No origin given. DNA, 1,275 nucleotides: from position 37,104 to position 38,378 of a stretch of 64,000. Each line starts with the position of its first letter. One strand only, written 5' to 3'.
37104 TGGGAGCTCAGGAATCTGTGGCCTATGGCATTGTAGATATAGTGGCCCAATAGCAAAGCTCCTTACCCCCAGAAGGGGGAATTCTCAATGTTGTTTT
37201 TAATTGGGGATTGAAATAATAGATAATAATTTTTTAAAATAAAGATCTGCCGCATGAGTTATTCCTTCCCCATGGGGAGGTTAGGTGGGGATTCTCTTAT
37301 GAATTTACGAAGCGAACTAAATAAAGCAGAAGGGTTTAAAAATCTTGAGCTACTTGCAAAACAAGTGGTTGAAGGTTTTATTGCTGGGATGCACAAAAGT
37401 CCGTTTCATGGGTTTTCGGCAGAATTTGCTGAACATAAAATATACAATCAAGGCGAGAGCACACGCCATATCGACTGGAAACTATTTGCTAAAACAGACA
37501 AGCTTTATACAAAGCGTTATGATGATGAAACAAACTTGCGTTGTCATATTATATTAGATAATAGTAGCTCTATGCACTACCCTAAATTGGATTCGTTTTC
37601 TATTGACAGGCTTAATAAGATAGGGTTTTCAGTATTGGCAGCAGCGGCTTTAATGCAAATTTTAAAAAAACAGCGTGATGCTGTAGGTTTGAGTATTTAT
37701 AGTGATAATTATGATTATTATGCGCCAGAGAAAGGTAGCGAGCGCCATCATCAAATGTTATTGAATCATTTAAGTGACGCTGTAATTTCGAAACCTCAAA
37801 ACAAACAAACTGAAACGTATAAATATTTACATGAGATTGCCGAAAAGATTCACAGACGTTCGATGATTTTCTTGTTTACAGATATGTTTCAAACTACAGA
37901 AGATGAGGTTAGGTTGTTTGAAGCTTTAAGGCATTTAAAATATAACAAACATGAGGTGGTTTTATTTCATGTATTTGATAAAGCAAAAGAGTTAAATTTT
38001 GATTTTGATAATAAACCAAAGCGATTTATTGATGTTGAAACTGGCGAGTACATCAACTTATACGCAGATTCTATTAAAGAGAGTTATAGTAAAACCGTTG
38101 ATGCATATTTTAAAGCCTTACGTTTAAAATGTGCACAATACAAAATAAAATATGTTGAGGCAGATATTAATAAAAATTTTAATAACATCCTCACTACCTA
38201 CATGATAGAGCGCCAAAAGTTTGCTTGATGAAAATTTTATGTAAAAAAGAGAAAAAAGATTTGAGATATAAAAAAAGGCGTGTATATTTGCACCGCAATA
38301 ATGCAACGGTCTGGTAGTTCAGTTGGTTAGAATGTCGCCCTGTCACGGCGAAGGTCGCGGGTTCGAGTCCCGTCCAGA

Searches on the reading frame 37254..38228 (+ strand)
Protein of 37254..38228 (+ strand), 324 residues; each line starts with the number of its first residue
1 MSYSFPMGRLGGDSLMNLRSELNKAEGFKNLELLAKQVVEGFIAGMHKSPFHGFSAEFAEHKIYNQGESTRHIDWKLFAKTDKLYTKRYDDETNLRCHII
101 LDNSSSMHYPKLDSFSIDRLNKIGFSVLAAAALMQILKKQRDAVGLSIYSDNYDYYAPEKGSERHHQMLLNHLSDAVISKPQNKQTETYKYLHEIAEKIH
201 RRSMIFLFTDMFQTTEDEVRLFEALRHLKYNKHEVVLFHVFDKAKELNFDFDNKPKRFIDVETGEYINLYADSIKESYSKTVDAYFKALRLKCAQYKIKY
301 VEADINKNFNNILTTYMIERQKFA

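Call 7: search_protein_families(library=pfam, proteins=[window:37254-38228:+])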
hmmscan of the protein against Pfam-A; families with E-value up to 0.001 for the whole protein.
window:37254-38228:+ (324 aa): 2 families
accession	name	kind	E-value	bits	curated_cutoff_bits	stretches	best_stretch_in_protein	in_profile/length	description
PF01882.25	DUF58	-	1.4e-30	106.5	23.4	1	61-282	2-210/216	Protein of unknown function DUF58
PF13519.12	VWA_2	-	3.3e-05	24.9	27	1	99-211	3-106/107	von Willebrand factor type A domain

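Call 12: find_encoding_contigs(protein=window:37254-38228:+, flank=10000, max_places=10)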
Protein window:37254-38228:+ (324 aa): 24 contigs read that carry it; 9 places shown.
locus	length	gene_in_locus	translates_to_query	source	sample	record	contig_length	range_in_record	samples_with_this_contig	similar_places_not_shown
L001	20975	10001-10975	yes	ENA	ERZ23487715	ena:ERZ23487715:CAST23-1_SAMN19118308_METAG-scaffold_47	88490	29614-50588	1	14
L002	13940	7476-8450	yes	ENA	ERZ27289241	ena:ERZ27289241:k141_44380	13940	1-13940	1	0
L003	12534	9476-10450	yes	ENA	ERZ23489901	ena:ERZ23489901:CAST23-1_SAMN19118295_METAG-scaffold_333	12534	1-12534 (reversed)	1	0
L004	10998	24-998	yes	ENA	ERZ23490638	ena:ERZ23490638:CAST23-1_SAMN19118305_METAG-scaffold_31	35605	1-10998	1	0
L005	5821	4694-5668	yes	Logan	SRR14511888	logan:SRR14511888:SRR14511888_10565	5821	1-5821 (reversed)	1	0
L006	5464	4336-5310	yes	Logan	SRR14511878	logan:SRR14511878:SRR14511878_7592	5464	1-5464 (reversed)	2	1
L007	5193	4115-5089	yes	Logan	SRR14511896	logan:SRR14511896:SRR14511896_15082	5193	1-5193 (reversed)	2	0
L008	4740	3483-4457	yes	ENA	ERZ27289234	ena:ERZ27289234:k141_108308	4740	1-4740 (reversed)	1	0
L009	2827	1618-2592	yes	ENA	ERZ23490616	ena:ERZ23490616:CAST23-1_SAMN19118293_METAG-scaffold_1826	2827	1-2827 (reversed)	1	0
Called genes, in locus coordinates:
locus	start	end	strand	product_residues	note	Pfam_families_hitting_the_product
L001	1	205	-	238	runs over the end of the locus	PF06325:PrmA (weak), PF05175:MTS, PF13847:Methyltransf_31 (weak), PF07669:Eco57I (weak), PF13649:Methyltransf_25 (weak)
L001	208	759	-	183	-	PF01782:RimM, PF24986:PRC_RimM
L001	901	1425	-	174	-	PF00886:Ribosomal_S16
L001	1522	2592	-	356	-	PF10282:Lactonase, PF04053:B-prop_COPA_B_2nd (faint)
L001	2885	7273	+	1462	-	PF00929:RNase_T, PF02811:PHP, PF07733:DNA_pol3_alpha, PF17657:DNA_pol3_finger, PF14579:HHH_6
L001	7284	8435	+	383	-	PF00144:Beta-lactamase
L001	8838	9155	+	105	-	PF00085:Thioredoxin, PF14595:Thioredoxin_9 (weak), PF08534:Redoxin (faint), PF13098:Thioredoxin_2, PF13905:Thioredoxin_8 (faint)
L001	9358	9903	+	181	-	PF00574:CLP_protease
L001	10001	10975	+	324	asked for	PF01882:DUF58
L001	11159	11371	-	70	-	-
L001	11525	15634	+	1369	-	PF18470:Cas9_a (weak), PF13395:HNH_4, PF18541:RuvC_III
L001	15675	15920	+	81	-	-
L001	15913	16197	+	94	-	PF05016:ParE_toxin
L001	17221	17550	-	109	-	PF09827:CRISPR_Cas2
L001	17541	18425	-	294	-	PF01867:Cas_Cas1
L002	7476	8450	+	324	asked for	PF01882:DUF58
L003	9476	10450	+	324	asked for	PF01882:DUF58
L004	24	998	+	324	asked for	PF01882:DUF58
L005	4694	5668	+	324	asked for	PF01882:DUF58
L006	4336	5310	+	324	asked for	PF01882:DUF58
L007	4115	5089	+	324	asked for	PF01882:DUF58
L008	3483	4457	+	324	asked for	PF01882:DUF58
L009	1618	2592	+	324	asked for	PF01882:DUF58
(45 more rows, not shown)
